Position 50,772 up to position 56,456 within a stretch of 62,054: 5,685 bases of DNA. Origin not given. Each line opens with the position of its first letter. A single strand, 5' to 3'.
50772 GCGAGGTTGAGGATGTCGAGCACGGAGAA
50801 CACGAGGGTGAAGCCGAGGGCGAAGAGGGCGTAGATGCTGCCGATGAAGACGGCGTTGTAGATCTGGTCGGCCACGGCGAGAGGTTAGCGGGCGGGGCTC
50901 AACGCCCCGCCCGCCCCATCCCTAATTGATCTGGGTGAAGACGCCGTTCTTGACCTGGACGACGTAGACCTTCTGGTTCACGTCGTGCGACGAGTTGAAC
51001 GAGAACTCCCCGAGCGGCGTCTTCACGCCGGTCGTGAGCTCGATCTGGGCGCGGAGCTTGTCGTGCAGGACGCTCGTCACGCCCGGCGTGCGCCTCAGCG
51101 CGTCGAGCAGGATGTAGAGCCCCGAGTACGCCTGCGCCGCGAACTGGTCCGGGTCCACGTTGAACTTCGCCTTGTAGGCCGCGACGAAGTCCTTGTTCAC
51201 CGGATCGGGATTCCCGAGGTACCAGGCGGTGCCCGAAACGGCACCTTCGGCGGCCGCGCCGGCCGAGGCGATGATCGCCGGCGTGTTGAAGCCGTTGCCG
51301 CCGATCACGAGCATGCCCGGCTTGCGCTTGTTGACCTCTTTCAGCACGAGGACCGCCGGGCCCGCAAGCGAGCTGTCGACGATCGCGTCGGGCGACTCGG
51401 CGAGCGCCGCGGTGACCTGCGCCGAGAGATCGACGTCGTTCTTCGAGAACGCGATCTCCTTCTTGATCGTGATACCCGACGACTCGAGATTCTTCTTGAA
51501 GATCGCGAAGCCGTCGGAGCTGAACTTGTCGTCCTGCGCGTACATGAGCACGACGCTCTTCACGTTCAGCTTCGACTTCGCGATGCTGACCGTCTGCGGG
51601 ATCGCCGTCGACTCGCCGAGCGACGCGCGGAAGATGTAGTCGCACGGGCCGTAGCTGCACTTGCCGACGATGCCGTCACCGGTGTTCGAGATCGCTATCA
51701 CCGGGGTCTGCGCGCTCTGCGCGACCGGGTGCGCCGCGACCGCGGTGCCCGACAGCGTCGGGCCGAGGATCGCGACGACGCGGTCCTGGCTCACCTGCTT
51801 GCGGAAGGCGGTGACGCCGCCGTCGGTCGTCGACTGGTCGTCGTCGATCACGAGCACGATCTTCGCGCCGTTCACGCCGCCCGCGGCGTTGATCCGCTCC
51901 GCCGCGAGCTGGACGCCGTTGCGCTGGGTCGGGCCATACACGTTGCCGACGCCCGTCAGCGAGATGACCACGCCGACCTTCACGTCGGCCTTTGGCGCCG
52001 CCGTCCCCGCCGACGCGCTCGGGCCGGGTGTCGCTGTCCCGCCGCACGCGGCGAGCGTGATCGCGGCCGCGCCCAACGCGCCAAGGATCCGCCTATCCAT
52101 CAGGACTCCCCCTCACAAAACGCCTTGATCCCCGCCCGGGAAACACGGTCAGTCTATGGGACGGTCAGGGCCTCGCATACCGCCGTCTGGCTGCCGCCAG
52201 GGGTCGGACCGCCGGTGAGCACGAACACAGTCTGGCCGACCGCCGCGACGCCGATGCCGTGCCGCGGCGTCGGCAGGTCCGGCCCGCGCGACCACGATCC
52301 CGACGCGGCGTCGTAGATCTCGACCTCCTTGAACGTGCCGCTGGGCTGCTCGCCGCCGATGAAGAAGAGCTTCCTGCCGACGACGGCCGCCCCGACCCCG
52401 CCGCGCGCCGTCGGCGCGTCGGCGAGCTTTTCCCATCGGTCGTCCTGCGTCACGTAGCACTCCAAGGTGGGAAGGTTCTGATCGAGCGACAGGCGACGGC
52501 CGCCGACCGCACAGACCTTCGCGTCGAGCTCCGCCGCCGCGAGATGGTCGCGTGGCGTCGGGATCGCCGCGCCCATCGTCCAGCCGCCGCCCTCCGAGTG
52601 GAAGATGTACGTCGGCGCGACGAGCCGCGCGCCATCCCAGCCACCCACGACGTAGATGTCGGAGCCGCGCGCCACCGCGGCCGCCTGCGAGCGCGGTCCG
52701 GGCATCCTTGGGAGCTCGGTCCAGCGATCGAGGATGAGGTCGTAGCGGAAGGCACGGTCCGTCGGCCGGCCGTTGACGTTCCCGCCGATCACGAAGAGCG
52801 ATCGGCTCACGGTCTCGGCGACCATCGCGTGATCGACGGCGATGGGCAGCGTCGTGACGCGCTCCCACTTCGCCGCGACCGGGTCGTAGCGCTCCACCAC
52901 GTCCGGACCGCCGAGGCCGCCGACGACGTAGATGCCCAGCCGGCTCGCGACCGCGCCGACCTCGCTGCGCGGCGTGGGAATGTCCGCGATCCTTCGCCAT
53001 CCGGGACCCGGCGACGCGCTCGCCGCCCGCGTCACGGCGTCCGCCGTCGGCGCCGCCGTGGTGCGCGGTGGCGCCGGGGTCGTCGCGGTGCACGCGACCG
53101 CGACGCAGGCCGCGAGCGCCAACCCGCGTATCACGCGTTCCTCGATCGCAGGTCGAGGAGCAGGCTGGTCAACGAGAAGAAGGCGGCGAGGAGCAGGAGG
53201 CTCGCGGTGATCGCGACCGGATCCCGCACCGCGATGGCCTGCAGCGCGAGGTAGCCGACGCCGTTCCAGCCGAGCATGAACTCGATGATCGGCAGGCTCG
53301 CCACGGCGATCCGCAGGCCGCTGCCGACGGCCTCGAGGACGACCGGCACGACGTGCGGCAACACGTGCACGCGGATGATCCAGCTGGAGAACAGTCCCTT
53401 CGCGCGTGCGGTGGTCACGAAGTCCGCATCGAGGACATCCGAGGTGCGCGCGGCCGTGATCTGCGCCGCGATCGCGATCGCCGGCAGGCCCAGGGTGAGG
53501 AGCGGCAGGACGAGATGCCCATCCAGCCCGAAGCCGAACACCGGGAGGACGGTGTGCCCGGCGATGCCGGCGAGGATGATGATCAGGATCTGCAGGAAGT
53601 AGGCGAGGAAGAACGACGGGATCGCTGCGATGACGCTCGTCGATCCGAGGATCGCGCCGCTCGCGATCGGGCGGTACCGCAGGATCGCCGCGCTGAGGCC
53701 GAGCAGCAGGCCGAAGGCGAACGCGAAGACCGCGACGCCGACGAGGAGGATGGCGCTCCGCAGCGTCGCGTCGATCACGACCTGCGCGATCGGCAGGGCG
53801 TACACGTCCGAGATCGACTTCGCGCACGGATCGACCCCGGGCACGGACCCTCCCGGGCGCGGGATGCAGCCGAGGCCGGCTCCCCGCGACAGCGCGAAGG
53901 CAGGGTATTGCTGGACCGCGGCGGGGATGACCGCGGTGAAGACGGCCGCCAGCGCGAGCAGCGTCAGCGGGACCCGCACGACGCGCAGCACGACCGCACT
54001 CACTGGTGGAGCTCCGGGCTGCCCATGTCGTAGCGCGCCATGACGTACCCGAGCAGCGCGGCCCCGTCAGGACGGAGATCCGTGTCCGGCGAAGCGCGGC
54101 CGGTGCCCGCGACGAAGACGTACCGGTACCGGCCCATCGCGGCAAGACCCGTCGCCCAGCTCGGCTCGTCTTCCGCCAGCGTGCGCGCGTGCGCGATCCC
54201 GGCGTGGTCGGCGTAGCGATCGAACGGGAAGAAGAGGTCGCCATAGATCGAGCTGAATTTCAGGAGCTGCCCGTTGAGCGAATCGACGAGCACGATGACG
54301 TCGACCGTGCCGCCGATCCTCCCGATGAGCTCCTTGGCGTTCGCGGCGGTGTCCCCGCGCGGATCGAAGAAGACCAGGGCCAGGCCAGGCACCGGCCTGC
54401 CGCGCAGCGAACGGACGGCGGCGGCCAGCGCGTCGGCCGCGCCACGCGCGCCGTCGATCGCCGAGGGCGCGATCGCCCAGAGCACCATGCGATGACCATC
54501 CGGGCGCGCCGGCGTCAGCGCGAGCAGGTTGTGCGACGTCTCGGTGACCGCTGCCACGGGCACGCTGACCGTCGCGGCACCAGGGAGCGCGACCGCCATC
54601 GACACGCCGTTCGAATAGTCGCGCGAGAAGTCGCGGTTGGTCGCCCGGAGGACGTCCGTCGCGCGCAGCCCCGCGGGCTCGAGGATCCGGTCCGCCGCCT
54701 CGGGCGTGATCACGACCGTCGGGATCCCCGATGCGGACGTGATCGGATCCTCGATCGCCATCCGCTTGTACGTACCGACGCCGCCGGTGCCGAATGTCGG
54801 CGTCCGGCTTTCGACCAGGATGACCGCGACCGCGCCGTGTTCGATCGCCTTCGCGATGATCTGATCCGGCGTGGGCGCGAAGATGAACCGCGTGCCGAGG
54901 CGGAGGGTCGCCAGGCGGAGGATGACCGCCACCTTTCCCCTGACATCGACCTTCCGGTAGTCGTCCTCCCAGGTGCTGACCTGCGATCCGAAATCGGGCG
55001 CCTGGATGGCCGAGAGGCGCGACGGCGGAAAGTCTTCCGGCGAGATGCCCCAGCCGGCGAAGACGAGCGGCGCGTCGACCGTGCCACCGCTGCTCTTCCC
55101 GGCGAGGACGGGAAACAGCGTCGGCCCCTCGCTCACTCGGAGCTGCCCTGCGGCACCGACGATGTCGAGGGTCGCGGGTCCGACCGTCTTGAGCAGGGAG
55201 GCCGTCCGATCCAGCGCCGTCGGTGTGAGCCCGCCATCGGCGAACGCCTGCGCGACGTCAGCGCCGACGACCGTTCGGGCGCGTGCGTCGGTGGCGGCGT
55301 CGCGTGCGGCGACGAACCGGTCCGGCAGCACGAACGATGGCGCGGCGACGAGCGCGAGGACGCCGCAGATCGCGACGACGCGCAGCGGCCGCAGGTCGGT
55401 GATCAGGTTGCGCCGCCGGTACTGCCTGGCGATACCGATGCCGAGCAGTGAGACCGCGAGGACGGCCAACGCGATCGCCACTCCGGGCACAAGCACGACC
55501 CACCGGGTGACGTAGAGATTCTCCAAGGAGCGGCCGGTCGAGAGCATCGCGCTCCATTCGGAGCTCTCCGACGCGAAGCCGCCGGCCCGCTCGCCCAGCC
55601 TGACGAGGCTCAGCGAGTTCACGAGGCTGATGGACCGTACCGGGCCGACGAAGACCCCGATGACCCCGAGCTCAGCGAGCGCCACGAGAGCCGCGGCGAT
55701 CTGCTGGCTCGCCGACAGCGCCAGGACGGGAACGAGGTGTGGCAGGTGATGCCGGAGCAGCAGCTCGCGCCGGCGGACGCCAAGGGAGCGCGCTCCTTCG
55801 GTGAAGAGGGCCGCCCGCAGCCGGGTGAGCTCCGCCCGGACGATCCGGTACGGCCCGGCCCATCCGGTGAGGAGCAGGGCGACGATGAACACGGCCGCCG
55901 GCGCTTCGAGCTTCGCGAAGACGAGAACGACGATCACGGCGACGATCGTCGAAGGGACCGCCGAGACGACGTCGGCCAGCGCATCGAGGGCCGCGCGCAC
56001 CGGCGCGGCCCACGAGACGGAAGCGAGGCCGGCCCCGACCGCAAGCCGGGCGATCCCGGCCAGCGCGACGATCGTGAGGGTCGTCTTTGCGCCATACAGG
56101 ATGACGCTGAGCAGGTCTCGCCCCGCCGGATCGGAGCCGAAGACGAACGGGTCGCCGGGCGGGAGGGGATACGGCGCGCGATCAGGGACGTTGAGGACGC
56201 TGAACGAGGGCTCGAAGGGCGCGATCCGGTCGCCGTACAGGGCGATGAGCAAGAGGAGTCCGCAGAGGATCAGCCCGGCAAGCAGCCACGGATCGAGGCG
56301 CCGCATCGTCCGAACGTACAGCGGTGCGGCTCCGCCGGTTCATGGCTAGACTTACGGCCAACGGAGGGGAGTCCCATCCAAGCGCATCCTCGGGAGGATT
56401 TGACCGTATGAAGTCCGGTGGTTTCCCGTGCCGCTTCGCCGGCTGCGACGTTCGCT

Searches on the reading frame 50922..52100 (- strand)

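Call 75: search_protein_families(library=pfam, proteins=[window:50922-52100:-], max_evalue=0.00001)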
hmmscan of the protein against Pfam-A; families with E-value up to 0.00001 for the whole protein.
window:50922-52100:- (392 aa): 3 families
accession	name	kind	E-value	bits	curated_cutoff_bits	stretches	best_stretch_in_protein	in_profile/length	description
PF13458.12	Peripla_BP_6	-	6.3e-63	213.9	31.7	1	40-386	2-342/343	Periplasmic binding protein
PF13433.12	Peripla_BP_5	-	3.6e-15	56.4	27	1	40-127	1-88/363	Periplasmic binding protein domain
PF01094.35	ANF_receptor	-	2e-14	53.9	25.4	1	61-241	4-182/353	Receptor family ligand binding region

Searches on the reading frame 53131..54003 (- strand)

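Call 75: search_protein_families(library=pfam, proteins=[window:53131-54003:-], max_evalue=0.00001)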
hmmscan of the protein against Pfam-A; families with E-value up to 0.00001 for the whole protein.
window:53131-54003:- (290 aa): 1 family
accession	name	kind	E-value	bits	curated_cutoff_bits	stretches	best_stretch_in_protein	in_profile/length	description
PF00528.27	BPD_transp_1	-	8.9e-19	68.4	26.4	1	98-285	1-173/184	Binding-protein-dependent transport system inner membrane component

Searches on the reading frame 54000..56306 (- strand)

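Call 75: search_protein_families(library=pfam, proteins=[window:54000-56306:-], max_evalue=0.00001)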
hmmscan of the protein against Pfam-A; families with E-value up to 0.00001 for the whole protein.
window:54000-56306:- (768 aa): 1 family
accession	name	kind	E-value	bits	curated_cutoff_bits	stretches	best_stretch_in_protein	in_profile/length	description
PF00528.27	BPD_transp_1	-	4.4e-13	49.8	26.4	1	90-299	4-181/184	Binding-protein-dependent transport system inner membrane component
